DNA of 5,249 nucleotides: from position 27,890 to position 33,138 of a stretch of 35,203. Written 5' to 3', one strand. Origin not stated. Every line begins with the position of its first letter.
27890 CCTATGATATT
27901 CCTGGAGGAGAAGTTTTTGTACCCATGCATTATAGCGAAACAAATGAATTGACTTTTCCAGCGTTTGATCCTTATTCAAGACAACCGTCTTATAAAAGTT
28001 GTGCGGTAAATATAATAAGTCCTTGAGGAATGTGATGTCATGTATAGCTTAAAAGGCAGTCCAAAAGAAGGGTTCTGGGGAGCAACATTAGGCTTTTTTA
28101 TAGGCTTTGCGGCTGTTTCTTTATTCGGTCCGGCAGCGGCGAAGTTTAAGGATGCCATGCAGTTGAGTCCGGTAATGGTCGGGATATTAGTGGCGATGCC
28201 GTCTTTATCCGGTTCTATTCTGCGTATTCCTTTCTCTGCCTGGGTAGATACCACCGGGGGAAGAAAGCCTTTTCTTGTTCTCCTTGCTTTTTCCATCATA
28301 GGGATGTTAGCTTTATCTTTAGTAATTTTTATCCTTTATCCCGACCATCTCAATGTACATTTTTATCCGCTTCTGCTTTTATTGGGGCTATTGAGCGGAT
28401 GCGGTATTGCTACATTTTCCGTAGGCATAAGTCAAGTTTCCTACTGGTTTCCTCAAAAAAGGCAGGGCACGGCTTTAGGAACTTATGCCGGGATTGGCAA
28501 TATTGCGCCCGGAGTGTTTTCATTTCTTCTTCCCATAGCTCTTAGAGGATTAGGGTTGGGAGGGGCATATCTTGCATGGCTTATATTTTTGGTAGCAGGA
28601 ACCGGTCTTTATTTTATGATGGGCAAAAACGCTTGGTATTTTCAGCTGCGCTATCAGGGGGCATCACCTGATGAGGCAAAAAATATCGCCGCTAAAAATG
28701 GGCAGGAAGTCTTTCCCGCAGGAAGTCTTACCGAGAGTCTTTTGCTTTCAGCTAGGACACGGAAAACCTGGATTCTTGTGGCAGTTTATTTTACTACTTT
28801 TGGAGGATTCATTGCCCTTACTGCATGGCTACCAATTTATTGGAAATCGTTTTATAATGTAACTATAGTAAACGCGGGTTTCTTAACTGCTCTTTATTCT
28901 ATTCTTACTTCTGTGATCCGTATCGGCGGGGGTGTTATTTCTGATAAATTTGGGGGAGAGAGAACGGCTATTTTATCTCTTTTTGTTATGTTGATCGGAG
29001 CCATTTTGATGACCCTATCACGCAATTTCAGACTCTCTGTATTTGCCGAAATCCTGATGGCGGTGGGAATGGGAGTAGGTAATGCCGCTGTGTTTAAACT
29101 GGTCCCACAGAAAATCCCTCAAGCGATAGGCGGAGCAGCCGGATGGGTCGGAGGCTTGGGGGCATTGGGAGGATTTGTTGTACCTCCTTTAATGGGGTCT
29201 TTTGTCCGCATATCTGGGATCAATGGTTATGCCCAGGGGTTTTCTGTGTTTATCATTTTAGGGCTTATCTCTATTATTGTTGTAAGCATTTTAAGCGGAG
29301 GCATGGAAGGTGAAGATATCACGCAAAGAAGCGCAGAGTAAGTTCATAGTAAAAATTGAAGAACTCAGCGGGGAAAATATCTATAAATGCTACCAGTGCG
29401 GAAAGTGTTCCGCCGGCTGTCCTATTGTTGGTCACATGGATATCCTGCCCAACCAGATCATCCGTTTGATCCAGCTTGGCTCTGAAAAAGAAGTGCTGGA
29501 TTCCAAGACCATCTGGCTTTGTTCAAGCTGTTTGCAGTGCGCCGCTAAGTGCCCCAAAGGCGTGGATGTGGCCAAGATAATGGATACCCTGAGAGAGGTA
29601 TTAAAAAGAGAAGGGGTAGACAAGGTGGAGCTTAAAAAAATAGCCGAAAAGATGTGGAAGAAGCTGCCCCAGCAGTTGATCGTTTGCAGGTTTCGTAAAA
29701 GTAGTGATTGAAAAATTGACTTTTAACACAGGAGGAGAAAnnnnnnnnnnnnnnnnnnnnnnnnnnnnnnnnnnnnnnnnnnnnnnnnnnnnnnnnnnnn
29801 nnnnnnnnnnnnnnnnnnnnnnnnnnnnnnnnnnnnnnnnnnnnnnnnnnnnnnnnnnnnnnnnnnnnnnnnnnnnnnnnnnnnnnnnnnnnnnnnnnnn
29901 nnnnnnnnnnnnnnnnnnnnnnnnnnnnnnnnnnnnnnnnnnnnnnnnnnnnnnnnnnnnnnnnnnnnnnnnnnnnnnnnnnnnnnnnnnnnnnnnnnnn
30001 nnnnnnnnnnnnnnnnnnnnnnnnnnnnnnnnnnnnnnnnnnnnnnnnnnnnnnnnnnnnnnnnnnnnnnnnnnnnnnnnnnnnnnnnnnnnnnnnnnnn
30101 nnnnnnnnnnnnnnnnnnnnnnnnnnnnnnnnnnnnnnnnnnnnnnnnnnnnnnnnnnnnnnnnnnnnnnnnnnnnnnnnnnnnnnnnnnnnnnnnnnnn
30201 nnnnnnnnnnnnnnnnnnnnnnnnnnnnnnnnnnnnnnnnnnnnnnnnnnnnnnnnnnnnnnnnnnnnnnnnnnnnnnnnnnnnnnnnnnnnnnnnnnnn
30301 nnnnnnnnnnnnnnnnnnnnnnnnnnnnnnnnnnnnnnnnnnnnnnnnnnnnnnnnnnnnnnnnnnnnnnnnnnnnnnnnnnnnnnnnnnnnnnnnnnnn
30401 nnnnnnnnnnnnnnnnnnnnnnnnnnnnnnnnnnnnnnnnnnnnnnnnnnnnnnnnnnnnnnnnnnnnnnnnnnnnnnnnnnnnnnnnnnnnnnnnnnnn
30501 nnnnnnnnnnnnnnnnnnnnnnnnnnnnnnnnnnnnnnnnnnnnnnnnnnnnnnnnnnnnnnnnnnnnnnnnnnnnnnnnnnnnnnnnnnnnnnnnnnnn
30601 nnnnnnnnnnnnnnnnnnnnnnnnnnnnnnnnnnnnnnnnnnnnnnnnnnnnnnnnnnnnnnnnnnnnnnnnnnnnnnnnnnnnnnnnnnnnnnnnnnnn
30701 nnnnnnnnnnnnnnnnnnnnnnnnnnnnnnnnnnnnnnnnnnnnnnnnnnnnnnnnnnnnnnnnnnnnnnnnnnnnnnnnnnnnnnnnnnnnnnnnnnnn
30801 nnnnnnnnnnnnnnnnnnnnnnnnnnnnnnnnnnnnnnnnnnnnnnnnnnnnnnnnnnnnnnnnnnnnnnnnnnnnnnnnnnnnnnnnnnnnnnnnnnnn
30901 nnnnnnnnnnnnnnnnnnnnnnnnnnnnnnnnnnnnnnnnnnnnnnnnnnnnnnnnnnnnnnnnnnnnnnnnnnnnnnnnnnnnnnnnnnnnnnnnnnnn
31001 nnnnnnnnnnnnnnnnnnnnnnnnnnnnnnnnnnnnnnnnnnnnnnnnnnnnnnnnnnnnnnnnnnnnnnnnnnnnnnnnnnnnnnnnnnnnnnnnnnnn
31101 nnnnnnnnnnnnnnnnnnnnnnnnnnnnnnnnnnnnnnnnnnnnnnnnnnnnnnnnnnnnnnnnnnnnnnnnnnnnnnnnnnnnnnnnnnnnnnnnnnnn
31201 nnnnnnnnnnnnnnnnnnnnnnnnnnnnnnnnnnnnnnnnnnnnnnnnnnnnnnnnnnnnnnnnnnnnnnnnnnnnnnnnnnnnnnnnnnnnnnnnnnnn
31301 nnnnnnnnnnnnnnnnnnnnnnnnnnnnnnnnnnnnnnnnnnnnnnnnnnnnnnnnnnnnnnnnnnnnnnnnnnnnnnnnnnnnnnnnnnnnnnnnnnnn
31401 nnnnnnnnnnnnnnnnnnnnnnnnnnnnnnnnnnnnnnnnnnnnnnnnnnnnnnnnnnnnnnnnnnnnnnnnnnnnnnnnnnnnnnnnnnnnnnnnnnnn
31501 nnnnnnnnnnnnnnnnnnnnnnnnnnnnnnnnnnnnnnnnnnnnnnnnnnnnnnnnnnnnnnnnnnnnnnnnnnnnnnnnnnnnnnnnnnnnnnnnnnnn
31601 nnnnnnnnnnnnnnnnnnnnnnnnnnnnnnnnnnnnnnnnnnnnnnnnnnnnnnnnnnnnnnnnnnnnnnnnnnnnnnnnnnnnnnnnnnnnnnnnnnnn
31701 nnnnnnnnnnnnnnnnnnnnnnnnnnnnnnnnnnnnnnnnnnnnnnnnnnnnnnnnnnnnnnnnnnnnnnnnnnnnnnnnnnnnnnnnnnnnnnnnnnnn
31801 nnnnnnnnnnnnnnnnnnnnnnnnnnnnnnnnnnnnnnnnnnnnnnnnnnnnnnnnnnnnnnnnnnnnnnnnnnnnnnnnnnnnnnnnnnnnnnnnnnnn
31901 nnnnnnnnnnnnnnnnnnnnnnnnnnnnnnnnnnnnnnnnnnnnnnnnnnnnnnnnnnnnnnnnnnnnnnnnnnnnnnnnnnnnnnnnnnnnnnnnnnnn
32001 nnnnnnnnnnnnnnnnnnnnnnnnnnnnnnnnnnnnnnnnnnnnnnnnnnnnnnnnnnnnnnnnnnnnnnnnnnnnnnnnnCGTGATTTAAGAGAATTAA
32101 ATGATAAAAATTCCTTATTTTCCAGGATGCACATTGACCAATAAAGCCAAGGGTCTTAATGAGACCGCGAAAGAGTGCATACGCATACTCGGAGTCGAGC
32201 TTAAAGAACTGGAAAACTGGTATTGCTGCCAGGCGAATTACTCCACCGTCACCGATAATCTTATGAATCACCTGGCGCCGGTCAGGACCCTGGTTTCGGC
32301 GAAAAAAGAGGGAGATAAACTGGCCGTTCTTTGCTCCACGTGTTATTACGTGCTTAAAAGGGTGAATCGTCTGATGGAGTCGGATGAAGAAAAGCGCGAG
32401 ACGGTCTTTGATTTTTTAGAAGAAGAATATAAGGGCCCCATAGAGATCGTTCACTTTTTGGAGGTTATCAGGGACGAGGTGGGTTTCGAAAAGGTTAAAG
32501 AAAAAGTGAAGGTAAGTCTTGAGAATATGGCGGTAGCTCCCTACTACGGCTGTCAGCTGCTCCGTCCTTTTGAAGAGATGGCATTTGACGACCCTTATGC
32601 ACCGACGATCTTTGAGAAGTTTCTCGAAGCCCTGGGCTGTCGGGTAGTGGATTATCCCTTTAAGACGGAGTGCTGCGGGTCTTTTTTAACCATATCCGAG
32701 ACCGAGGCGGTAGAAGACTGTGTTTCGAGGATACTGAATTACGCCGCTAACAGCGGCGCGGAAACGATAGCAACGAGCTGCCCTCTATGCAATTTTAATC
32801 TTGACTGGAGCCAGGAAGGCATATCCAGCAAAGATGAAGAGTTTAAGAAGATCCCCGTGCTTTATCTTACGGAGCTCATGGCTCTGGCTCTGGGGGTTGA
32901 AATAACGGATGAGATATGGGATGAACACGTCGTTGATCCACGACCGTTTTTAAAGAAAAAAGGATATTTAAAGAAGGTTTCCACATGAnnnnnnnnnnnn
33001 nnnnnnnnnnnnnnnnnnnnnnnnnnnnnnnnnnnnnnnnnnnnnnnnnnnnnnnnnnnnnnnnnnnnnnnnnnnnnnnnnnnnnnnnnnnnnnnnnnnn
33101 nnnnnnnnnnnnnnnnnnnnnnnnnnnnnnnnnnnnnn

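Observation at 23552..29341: SdhA + SdhB::Nas-type molybdoenzyme fusion + NarK: candidate quinone-independent succinate:nitrate oxidoreductase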

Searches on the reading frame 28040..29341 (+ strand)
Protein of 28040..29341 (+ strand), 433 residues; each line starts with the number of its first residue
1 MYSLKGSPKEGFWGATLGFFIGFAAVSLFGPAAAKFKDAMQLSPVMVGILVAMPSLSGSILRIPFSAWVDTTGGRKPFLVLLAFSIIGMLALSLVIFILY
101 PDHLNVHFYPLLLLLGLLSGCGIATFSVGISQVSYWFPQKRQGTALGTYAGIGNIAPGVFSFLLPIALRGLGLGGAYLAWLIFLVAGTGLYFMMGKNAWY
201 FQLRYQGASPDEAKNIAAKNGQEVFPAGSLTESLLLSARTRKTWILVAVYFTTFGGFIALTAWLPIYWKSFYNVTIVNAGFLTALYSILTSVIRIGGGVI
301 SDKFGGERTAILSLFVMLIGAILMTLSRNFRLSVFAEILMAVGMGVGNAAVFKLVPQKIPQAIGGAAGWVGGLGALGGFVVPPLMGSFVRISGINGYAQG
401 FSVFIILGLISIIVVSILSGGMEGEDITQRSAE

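Call 7: search_protein_families(library=pfam, proteins=[window:28040-29341:+])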
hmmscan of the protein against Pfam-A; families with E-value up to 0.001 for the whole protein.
window:28040-29341:+ (433 aa): 1 family
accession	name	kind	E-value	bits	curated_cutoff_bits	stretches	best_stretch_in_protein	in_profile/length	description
PF07690.21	MFS_1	-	6.1e-38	131.1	33.4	2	16-382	2-347/347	Major Facilitator Superfamily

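Call 8: search_protein_families(library=ncbifam, proteins=[window:28040-29341:+])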
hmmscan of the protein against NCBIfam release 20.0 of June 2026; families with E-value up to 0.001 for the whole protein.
window:28040-29341:+ (433 aa): 7 families
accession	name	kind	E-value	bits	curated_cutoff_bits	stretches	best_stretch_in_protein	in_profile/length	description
TIGR00886.1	2A0108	subfamily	1.6e-53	182.1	311.7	1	12-378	3-368/368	NarK family nitrate/nitrite MFS transporter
NF011608.0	PRK15034.1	subfamily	4.8e-19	68.7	836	1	45-346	70-363/462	nitrate/nitrite transporter NarU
TIGR00893.1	2A0114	subfamily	8.4e-16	57.9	395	1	18-415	2-398/399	D-galactonate transporter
NF049980.1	SfMCT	equivalog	8.7e-11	41.1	320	1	110-407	92-378/378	L-lactate MFS transporter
TIGR00890.1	2A0111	subfamily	1.7e-05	23.9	374.85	1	273-419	34-177/377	oxalate/formate antiport family MFS transporter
NF038246.1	bile_salt_MFS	equivalog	0.00013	21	400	1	118-346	103-329/408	conjugated bile salt MFS transporter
TIGR00880.1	2_A_01_02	superfamily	0.00099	19.2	131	1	281-416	2-135/141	multidrug resistance protein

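Call 34: search_solved_structures(query=window:28040-29338:+, max_evalue=0.00001, show_alignments=1)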
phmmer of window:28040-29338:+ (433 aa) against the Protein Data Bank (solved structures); distinct sequences matched with E-value up to 0.00001: 3.
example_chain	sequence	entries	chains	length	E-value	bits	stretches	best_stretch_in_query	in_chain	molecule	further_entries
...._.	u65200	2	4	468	3e-18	69.3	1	12-418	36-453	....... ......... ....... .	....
4u4t_A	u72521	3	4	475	4.1e-18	68.8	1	13-414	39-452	Nitrate/nitrite transporter NarK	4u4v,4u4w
4jr9_A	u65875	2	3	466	6.2e-18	68.3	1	13-414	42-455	Nitrite extrusion protein 1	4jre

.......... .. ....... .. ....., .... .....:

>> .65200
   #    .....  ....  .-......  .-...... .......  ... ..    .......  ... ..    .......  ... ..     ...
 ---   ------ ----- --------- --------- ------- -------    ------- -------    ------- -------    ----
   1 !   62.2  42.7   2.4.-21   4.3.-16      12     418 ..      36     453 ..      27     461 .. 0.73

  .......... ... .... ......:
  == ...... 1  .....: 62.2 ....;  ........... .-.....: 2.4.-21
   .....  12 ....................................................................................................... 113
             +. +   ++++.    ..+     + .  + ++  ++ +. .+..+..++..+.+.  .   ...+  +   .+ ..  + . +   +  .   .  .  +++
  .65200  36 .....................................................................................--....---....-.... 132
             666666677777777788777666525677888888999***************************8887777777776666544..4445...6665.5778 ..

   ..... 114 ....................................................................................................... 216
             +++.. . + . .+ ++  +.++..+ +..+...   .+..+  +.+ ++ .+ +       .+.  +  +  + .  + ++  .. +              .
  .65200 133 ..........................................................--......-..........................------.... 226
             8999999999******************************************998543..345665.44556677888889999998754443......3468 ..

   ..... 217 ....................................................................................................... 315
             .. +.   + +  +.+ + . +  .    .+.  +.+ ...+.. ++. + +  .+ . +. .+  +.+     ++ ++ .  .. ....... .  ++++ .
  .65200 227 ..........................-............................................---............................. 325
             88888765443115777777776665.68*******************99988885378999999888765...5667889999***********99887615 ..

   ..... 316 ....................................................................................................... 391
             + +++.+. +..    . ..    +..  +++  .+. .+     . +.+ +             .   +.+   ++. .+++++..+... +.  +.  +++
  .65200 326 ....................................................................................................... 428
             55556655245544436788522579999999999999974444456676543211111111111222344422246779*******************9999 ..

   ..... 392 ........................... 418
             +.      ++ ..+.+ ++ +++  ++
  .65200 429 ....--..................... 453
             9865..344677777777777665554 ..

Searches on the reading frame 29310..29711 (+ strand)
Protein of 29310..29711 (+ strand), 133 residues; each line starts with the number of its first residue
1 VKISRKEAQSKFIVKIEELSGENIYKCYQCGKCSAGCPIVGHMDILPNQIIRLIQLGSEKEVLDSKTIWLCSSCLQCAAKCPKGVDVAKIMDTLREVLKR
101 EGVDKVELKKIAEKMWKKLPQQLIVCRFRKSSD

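Call 7: search_protein_families(library=pfam, proteins=[window:29310-29711:+])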
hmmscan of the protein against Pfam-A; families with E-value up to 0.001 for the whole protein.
window:29310-29711:+ (133 aa): 6 families
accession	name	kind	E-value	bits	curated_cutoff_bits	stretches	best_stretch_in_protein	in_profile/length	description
PF13183.11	Fer4_8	-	5e-12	46.6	27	1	24-85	2-68/68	4Fe-4S dicluster domain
PF13534.11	Fer4_17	-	2.5e-11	44.4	22.2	1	26-86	1-61/61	4Fe-4S dicluster domain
PF13187.11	Fer4_9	-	3.7e-09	36.9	27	1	26-84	1-50/52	4Fe-4S dicluster domain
PF12838.12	Fer4_7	-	4.3e-07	30.7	27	1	26-85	1-52/52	4Fe-4S dicluster domain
PF13237.11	Fer4_10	-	3.1e-06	27.4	25.5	1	26-82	8-53/53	4Fe-4S dicluster domain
PF13484.11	Fer4_16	-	4.3e-05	24.6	30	0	71-119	2-48/66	4Fe-4S double cluster binding domain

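Call 8: search_protein_families(library=ncbifam, proteins=[window:29310-29711:+])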
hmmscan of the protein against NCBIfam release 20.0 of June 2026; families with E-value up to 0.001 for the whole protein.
window:29310-29711:+ (133 aa): 22 families
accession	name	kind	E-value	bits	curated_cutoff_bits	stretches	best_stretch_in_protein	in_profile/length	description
TIGR03290.1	CoB_CoM_SS_C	equivalog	1.9e-20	73.3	160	1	26-115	3-92/144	CoB--CoM heterodisulfide reductase subunit C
NF038018.1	qmoC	equivalog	1.5e-19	70.7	300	1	11-115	4-108/360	quinone-interacting membrane-bound oxidoreductase complex subunit QmoC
NF041890.1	hdrC_Methbact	equivalog_domain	1.7e-15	57.1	270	1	8-110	12-113/192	ferredoxin:CoB-CoM heterodisulfide reductase subunit HdrC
NF041779.1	hetero_SS_HdrC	equivalog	6e-15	55.2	350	1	24-107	30-114/198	ferredoxin:CoB-CoM heterodisulfide reductase subunit HdrC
NF004616.0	PRK05950.1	subfamily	2.2e-08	33.6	228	1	21-99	143-234/238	succinate dehydrogenase iron-sulfur subunit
NF004898.0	PRK06259.1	equivalog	3.4e-08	32.5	385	1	66-116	183-234/488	fumarate reductase (CoM/CoB) subunit TfrB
NF008369.0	PRK11168.1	equivalog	4.4e-08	32.4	278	1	22-102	8-91/401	anaerobic glycerol-3-phosphate dehydrogenase subunit C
TIGR00384.1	dhsB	subfamily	2.3e-07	30.5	88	1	6-94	120-221/222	succinate dehydrogenase and fumarate reductase iron-sulfur protein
NF045663.1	diclust_near_Sec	equivalog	2.3e-07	29.3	530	1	26-102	305-386/759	pyridine nucleotide-disulfide oxidoreductase/dicluster-binding protein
NF008434.0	PRK11274.1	equivalog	4.7e-07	29.1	333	1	24-119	22-123/409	glycolate oxidase subunit GlcF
NF045796.1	DsrK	equivalog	8.2e-07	28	400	1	68-106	117-155/453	sulfate reduction electron transfer complex DsrMKJOP subunit DsrK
NF041837.1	rnfC_Methano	equivalog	5.3e-06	25.5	650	1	9-102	342-430/438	Rnf electron transport complex subunit RnfC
TIGR01945.1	rnfC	subfamily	5.3e-06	25.2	245.95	1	12-92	350-425/435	RnfABCDGE type electron transport complex subunit C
NF005746.0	PRK07570.1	subfamily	6.4e-06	25.6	243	1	7-100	139-243/250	succinate dehydrogenase/fumarate reductase iron-sulfur subunit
TIGR00314.1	cdhA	equivalog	7.4e-06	24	781.3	1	6-94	381-462/784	CO dehydrogenase/acetyl-CoA synthase complex subunit alpha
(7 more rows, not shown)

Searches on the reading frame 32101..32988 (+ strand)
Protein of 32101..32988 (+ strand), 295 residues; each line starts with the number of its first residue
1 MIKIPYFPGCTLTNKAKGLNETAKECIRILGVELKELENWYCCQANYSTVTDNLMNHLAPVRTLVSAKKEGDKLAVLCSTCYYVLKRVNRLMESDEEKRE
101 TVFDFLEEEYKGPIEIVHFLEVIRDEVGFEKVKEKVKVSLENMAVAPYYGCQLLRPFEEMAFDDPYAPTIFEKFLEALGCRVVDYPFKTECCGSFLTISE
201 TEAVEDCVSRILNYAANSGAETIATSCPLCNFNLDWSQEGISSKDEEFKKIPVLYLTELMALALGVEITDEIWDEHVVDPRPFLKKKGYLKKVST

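Call 7: search_protein_families(library=pfam, proteins=[window:32101-32988:+])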
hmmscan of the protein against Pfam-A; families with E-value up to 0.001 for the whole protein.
window:32101-32988:+ (295 aa): 1 family
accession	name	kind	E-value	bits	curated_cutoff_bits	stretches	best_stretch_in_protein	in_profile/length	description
PF02754.22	CCG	-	3.5e-18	65.9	20.6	2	145-235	1-85/85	Cysteine-rich domain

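Call 8: search_protein_families(library=ncbifam, proteins=[window:32101-32988:+])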
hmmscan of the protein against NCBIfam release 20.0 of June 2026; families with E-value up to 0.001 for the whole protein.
window:32101-32988:+ (295 aa): 5 families
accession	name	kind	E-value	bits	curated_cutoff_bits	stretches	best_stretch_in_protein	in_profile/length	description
TIGR03288.1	CoB_CoM_SS_B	equivalog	2.2e-53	181.4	345.15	1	4-286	2-289/290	CoB--CoM heterodisulfide reductase subunit B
NF042965.1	MFR_anch_SdhE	equivalog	7.7e-50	170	500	1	5-279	4-277/282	8-methylmenaquinol:fumarate reductase membrane anchor subunit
NF041780.1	hetero_SS_HdrB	equivalog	3e-24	85.9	450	1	5-272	7-289/304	ferredoxin:CoB-CoM heterodisulfide reductase subunit HdrB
NF045670.1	quin_L_LdhH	equivalog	1.2e-07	30.5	800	1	3-235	468-686/706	L-lactate dehydrogenase (quinone) large subunit LdhH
NF004898.0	PRK06259.1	equivalog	5.9e-06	25.2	385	1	3-260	263-484/488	fumarate reductase (CoM/CoB) subunit TfrB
